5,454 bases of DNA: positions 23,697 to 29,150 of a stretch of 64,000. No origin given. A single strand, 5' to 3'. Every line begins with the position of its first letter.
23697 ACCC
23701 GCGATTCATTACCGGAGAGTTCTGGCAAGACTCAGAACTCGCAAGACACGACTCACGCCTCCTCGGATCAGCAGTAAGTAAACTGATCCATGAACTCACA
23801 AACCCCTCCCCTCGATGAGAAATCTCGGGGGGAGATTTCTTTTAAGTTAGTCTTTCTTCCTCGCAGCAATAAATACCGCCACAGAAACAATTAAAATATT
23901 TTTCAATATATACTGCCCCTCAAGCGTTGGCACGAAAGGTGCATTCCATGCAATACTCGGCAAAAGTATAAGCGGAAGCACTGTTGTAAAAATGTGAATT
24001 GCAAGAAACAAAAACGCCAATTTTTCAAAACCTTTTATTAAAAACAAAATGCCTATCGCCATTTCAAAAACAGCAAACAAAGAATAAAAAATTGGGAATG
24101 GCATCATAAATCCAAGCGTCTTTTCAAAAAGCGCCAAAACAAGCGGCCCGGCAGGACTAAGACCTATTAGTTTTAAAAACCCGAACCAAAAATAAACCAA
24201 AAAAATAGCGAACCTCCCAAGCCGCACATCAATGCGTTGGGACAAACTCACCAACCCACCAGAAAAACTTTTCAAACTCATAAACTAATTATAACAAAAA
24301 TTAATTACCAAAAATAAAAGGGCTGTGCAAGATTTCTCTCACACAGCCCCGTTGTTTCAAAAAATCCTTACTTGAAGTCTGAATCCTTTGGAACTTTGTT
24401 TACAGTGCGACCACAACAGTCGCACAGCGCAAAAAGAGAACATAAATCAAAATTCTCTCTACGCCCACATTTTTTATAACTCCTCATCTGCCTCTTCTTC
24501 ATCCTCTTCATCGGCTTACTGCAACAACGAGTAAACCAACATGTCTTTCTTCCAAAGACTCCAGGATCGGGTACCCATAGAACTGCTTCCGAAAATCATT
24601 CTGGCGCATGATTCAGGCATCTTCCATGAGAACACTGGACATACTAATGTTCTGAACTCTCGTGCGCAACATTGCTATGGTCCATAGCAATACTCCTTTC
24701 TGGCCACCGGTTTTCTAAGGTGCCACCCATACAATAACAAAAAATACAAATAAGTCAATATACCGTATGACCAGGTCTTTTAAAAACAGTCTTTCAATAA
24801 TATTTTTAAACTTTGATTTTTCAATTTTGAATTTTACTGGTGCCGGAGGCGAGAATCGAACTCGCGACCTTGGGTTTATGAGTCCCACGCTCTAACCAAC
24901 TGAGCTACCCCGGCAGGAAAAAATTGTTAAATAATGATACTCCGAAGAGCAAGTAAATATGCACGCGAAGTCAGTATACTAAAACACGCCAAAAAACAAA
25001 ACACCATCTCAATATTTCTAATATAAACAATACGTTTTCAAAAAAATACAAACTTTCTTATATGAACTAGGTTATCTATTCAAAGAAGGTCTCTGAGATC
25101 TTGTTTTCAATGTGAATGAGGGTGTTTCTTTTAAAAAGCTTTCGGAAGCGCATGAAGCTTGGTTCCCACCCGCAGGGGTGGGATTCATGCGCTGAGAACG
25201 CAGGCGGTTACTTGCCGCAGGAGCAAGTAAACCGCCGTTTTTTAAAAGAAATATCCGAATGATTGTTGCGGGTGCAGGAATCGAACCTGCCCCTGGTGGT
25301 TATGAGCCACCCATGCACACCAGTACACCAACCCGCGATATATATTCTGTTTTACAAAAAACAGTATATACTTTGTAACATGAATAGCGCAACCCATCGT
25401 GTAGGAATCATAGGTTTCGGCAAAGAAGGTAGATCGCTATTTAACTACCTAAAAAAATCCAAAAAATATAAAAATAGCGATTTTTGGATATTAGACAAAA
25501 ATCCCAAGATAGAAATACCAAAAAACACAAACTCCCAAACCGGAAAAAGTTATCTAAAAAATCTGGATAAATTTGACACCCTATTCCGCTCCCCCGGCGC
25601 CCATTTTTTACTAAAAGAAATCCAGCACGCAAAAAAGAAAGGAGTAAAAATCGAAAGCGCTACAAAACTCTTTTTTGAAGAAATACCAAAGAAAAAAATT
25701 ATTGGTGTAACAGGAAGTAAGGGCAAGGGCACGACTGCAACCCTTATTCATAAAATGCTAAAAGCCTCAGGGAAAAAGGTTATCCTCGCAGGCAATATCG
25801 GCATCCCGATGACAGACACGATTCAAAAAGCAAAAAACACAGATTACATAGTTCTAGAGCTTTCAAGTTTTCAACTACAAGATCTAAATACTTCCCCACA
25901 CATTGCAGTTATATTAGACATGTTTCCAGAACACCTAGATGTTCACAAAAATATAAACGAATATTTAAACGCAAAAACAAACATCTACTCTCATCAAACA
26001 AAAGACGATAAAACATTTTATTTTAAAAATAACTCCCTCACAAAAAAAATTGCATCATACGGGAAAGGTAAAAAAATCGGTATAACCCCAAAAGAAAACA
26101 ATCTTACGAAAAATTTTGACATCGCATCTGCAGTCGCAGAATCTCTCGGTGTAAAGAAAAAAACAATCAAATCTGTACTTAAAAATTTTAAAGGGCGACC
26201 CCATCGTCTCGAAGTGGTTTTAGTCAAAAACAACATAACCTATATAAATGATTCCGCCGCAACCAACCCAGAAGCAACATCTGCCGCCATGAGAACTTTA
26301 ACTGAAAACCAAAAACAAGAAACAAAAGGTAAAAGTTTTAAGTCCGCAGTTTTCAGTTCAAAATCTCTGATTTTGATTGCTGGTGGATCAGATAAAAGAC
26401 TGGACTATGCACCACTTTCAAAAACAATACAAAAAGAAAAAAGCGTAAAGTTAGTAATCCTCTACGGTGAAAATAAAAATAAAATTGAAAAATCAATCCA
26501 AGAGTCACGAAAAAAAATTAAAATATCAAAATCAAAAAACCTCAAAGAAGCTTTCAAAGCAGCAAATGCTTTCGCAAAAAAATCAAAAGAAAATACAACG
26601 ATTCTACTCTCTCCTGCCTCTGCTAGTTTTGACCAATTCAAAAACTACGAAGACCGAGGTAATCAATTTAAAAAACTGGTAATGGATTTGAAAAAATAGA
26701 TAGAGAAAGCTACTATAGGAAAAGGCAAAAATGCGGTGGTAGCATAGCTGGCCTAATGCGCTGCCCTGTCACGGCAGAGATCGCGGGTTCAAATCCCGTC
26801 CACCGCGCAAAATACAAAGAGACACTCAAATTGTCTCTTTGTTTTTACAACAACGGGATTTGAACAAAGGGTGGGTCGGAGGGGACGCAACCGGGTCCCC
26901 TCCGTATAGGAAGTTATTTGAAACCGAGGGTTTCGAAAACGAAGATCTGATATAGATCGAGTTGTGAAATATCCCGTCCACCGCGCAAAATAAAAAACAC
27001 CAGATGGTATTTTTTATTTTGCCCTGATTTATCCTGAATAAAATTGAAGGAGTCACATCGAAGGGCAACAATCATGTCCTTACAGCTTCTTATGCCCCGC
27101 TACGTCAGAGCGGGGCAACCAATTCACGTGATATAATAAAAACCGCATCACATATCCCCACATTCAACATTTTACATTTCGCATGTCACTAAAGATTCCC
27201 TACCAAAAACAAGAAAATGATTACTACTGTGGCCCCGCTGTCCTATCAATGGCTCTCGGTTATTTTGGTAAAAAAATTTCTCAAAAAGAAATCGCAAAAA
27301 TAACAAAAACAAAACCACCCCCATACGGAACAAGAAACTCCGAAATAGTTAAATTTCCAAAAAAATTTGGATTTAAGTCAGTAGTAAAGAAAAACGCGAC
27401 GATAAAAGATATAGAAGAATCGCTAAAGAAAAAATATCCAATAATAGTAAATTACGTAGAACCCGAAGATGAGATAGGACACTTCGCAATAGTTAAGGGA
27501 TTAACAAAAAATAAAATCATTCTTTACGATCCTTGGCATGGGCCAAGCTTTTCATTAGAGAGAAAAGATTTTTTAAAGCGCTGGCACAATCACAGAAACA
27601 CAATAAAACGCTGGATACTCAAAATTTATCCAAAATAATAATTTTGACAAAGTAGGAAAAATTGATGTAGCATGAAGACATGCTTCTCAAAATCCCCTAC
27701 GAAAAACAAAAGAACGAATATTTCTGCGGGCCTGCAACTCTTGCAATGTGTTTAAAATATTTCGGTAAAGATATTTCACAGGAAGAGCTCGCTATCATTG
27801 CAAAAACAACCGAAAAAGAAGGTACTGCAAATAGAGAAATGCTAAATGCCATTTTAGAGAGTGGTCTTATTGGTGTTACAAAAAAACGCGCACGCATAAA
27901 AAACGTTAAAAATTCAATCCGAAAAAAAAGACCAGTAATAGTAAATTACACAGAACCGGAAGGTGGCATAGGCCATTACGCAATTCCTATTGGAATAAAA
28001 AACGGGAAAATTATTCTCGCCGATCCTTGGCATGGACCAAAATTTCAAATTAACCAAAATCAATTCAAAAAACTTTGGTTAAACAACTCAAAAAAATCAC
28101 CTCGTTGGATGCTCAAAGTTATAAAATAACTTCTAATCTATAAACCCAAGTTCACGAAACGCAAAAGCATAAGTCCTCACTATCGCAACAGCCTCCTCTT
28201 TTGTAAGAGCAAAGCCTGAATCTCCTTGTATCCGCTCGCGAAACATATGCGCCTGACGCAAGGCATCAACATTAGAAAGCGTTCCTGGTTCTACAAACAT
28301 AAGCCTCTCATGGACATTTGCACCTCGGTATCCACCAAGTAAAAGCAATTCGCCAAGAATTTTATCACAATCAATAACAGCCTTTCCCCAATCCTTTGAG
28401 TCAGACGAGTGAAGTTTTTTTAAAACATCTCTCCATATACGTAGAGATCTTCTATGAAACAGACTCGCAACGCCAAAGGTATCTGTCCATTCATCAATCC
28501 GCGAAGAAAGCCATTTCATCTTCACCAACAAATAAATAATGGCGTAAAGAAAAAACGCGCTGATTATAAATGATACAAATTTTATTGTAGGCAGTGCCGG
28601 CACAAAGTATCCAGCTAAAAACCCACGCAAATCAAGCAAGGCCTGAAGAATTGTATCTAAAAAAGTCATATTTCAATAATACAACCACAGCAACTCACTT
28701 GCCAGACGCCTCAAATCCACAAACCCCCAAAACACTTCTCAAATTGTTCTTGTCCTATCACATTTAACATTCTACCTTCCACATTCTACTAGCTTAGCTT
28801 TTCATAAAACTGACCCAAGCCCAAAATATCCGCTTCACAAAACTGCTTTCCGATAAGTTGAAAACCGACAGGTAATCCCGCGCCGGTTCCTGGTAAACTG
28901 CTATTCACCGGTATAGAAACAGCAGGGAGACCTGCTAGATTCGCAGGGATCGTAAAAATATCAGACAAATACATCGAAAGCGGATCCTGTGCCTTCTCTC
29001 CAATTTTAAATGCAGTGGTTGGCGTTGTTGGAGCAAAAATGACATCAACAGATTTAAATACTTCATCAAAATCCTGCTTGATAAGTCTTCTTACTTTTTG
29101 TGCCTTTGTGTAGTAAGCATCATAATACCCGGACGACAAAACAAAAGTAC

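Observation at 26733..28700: tRNA-Asp with a duplicated 3' end next to tandem standalone C39-like peptidase genes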

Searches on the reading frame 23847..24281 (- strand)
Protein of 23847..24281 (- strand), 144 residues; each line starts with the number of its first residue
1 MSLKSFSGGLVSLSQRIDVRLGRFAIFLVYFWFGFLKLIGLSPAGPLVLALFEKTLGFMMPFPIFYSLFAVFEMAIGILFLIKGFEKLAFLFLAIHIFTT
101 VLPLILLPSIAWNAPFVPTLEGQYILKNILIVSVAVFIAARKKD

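Call 5: search_protein_families(library=pfam, proteins=[window:23847-24281:-], max_evalue=1)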
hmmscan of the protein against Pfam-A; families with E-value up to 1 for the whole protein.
window:23847-24281:- (144 aa): 2 families
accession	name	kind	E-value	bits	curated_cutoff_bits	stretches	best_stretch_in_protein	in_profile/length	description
PF04224.18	DUF417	-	3.8e-05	23.8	27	2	11-40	7-36/175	Protein of unknown function, DUF417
PF13781.11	DoxX_3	-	0.1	13.6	25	1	50-120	22-92/102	DoxX-like family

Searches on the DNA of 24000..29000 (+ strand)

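Call 6: search_rna_families(source=window, start=24000, end=29000, threshold=evalue, max_evalue=10)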
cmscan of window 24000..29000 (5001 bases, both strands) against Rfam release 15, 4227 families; matches with E-value up to 10: 11.
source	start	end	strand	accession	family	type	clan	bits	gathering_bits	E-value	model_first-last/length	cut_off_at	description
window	24841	24914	-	RF00005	tRNA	Gene; tRNA;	CL00001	69.9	29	2.6e-14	1-71/71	no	tRNA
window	26733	26807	+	RF00005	tRNA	Gene; tRNA;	CL00001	66.9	29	1.7e-13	1-71/71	no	tRNA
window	25266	25337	-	RF00005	tRNA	Gene; tRNA;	CL00001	51.1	29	3.8e-09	1-71/71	no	tRNA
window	24047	24109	+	RF01666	rox2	Cis-reg;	-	29.3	55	0.048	1-71/71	no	Drosophila rox2 ncRNA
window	26984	27022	-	RF03579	mir-2058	Gene; miRNA;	-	25.8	90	0.13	1-72/72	no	mir-2058 microRNA precursor family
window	26728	26847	+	RF02435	SpF41_sRNA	Gene; sRNA;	-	25.6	52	0.79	1-105/105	no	Streptococcus sRNA SpF41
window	24840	24914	+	RF04354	Plastid-ycf2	Cis-reg;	-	24.4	65.7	0.096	1-75/75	no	Plastid-ycf2 5UTR RNA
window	24314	24376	-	RF02617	SSRC10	Gene; sRNA;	-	21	56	1.2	1-113/113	no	Streptococcus sRNA 10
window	25665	25768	-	RF02716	sno_ncR3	Gene; snRNA; snoRNA; CD-box;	-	18.9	88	1.8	1-75/75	no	Small nucleolar RNA ncR3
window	26217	26248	+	RF01335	CRISPR-DR22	Gene; CRISPR;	-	16.7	50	8.3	1-36/36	no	CRISPR RNA direct repeat element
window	24475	24509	-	RF01306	sR52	Gene; snRNA; snoRNA; CD-box;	-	16.6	50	4.7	1-60/60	no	Small nucleolar RNA sR52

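Call 44: search_dna_similar(query=window:26780-27182:+, collection=phages, mode=distant, max_evalue=0.01)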
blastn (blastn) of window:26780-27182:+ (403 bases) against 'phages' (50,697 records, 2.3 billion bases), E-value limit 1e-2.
No match.

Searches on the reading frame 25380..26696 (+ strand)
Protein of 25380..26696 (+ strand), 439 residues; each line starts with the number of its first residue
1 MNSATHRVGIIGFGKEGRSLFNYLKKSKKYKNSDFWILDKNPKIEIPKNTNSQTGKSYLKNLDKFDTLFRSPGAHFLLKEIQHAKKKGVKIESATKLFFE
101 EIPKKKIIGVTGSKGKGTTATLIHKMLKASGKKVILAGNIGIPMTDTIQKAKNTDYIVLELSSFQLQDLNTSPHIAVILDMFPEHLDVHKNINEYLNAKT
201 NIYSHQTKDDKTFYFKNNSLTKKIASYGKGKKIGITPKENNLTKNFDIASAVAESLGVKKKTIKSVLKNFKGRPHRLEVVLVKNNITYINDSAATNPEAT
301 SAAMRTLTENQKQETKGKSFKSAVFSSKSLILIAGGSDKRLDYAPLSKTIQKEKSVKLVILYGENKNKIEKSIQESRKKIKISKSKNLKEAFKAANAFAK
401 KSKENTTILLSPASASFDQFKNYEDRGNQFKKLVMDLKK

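Call 23: find_related_loci(query=window:25380-26696:+, collection=genome_contigs, flank=6000)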
Query window:25380-26696:+ (439 aa) in genome_contigs; peptide patterns used: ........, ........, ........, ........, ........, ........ (x = any residue, [..] = any of these).
599 stretches matched a pattern (row limit reached: there are more); 461 encode a relative of the query (tblastn E <= 1e-3); the best 80 are kept; 80 distinct loci.
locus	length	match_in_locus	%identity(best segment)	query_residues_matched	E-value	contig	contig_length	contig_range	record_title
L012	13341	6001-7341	40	15-432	6e-84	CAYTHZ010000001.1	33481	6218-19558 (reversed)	MAG TPA_asm: uncultured Candidatus Saccharibacteria bacterium isolate SRP257756_co1_238 genome assembly, contig: NODE_85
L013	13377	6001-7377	41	7-439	1e-82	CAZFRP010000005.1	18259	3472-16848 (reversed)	MAG TPA_asm: uncultured Candidatus Saccharibacteria bacterium isolate binchicken_co387_145 genome assembly, contig: NODE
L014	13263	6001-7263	34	1-437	2e-65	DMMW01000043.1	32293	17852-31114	MAG TPA_asm: Elusimicrobia bacterium isolate UBA9627 contig_72, whole genome shotgun sequence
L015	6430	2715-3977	35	7-437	3e-61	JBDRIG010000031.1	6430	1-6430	MAG: Elusimicrobiota bacterium isolate MEGAHIT-group-1.573 k141_149990, whole genome shotgun sequence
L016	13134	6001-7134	33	44-437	8e-57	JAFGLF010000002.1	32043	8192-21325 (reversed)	MAG: Elusimicrobia bacterium isolate Zod_Metabat.39 k87_196206, whole genome shotgun sequence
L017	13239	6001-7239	34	7-434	1e-55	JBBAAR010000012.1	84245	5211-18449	MAG: Elusimicrobiota bacterium isolate SO_2017_GW3_47 scaffold_278_c1_OW296A_2017, whole genome shotgun sequence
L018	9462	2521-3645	34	66-434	7e-56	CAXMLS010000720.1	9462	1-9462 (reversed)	MAG TPA_asm: uncultured bacterium isolate SRR1572169_concoct_8 genome assembly, contig: ERZ16270753.141651, whole genome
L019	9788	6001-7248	35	7-437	2e-55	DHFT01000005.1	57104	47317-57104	MAG TPA_asm: Elusimicrobia bacterium UBA4817 UBA4817_contig_26400, whole genome shotgun sequence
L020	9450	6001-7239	36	7-434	1e-54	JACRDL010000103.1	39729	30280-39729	MAG: Elusimicrobia bacterium isolate NC_groundwater_1671_Pr3_B-0.1um_38_13 SR-2_scaffold_141_3413884, whole genome shotg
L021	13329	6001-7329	31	7-439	1e-53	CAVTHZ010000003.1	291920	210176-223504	MAG: uncultured Acidobacteriaceae bacterium isolate MFD05705.bin.2.13 genome assembly, contig: contig_19709, whole genom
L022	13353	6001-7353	31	7-437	2e-53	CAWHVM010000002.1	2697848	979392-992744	MAG: uncultured Acidobacteriaceae bacterium isolate MFD03044.bin.1.20 genome assembly, contig: contig_9384, whole genome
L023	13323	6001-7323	31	7-437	4e-53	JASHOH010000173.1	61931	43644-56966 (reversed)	MAG: Candidatus Sulfotelmatobacter sp. isolate JOPF018 JOPF_N04C_contig_156457, whole genome shotgun sequence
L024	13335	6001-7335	29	1-434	1e-52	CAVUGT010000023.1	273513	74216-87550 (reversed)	MAG: Terriglobia bacterium isolate MFD02134.bin.3.166 genome assembly, contig: contig_54866, whole genome shotgun sequen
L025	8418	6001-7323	31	7-437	2e-52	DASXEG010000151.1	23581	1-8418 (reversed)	MAG TPA_asm: Candidatus Sulfotelmatobacter sp. isolate SMAG_U5106 k141_608239, whole genome shotgun sequence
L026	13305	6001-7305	31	10-434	2e-52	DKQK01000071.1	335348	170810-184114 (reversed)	MAG TPA_asm: Gammaproteobacteria bacterium UBA7310 UBA7310_contig_2132, whole genome shotgun sequence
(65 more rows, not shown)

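Call 36: find_homologous_proteins(query=window:25380-26696:+, max_evalue=1e-40)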
Query window:25380-26696:+ (439 aa): 7024 proteins with E <= 1e-40 among 8000 candidates; the best 120 are listed.
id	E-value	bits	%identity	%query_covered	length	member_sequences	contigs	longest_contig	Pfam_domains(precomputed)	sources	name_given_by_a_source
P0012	6.3e-276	933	100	100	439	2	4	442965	PF02875.27,PF08245.19,PF21799.3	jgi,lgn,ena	-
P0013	8.2e-133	461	54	98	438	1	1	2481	PF02875.27,PF08245.19,PF21799.3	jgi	jgi:UDP-N-acetylmuramoylalanine-D-glutamate ligase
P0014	4.9e-131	456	49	99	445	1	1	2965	PF02875.27,PF08245.19,PF21799.3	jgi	jgi:UDP-N-acetylmuramoylalanine--D-glutamate ligase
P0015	4.7e-119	416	49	98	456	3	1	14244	PF02875.27,PF08245.19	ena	-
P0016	1.2e-115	405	46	98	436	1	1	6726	PF02875.27,PF08245.19,PF21799.3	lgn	-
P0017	1.5e-115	405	48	99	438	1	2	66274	PF02875.27,PF08245.19,PF21799.3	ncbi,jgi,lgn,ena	-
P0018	1.6e-115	405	44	98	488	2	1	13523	PF02875.27,PF08245.19,PF21799.3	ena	-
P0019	5.3e-115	403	49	98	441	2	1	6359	PF02875.27,PF08245.19,PF21799.3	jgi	-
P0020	5.6e-115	403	45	100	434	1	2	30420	PF02875.27,PF08245.19,PF21799.3,PF27274.1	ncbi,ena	ncbi:MAG: UDP-N-acetylmuramoyl-L-alanine--D-glutamate ligase [Patescibacteria group bacterium]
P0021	1.9e-114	401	49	100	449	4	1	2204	PF02875.27,PF08245.19,PF21799.3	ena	-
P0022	4.4e-114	400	47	98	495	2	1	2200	PF08245.19,PF21799.3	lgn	-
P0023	1.2e-112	395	46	98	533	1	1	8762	PF08245.19,PF21799.3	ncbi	-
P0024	1.5e-112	395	47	100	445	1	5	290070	PF02875.27,PF08245.19,PF21799.3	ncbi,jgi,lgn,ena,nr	ncbi:MAG: UDP-N-acetylmuramoyl-L-alanine--D-glutamate ligase [Candidatus Liptonbacteria bacterium]|n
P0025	1.8e-112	395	46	99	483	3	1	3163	PF02875.27,PF08245.19,PF21799.3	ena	-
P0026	7.3e-112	393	45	99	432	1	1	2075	PF02875.27,PF08245.19,PF21799.3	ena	-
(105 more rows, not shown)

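Call 37: find_encoding_contigs(protein=P0013, flank=6000, max_places=2)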
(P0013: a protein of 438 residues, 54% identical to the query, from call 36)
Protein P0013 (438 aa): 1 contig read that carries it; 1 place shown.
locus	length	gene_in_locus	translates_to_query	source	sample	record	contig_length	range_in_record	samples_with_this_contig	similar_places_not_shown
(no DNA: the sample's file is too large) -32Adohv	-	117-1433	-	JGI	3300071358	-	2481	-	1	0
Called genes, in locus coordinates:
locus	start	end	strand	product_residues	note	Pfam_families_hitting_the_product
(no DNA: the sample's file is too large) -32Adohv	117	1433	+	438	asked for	PF21799:MurD-like_N, PF08245:Mur_ligase_M, PF02875:Mur_ligase_C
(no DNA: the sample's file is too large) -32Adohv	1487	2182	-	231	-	PF02578:Cu-oxidase_4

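Call 38: find_encoding_contigs(protein=P0015, flank=6000, max_places=2)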
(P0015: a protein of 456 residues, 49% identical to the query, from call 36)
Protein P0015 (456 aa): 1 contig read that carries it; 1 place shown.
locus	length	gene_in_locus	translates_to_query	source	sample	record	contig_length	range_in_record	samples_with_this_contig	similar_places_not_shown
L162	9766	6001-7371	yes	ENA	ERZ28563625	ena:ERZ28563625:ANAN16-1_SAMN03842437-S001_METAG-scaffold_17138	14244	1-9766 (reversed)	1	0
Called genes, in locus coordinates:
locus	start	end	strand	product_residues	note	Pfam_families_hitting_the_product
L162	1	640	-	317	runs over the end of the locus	PF00231:ATP-synt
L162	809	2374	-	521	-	PF02874:ATP-synt_ab_N, PF00006:ATP-synt_ab, PF00306:ATP-synt_ab_C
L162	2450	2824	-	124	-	PF00213:OSCP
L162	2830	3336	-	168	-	PF00430:ATP-synt_B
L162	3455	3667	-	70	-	PF00137:ATP-synt_C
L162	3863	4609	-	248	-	PF00119:ATP-synt_A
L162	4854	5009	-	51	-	-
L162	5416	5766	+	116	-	-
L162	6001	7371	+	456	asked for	PF08245:Mur_ligase_M, PF02875:Mur_ligase_C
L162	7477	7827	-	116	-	-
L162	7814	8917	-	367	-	-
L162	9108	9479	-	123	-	PF16320:Ribosomal_L12_N, PF00542:Ribosomal_L12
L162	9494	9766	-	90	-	?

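Call 39: find_encoding_contigs(protein=P0017, flank=6000, max_places=2)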
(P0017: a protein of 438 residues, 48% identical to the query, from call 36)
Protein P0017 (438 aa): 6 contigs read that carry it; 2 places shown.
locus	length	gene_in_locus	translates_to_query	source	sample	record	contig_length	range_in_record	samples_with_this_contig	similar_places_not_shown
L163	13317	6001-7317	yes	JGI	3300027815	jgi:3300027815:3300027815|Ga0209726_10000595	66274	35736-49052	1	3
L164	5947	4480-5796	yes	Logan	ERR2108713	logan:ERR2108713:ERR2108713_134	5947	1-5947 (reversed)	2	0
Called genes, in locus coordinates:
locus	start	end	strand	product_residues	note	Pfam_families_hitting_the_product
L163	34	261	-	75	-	PF00137:ATP-synt_C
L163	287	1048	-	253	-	PF00119:ATP-synt_A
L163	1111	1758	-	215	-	PF01746:tRNA_m1G_MT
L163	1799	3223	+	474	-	-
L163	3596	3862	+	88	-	PF01541:GIY-YIG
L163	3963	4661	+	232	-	PF00535:Glycos_transf_2, PF10111:Glyco_tranf_2_2 (weak), PF13641:Glyco_tranf_2_3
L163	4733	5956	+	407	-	-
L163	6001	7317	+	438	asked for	PF21799:MurD-like_N, PF08245:Mur_ligase_M, PF02875:Mur_ligase_C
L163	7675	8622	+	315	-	PF01180:DHO_dh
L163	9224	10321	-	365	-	PF00226:DnaJ, PF01556:DnaJ_C, PF00684:DnaJ_CXXCXGXG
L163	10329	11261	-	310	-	-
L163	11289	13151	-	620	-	PF00012:HSP70, PF06723:MreB_Mbl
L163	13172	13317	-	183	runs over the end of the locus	PF01025:GrpE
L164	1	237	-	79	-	?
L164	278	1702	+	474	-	-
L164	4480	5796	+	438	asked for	PF21799:MurD-like_N, PF08245:Mur_ligase_M, PF02875:Mur_ligase_C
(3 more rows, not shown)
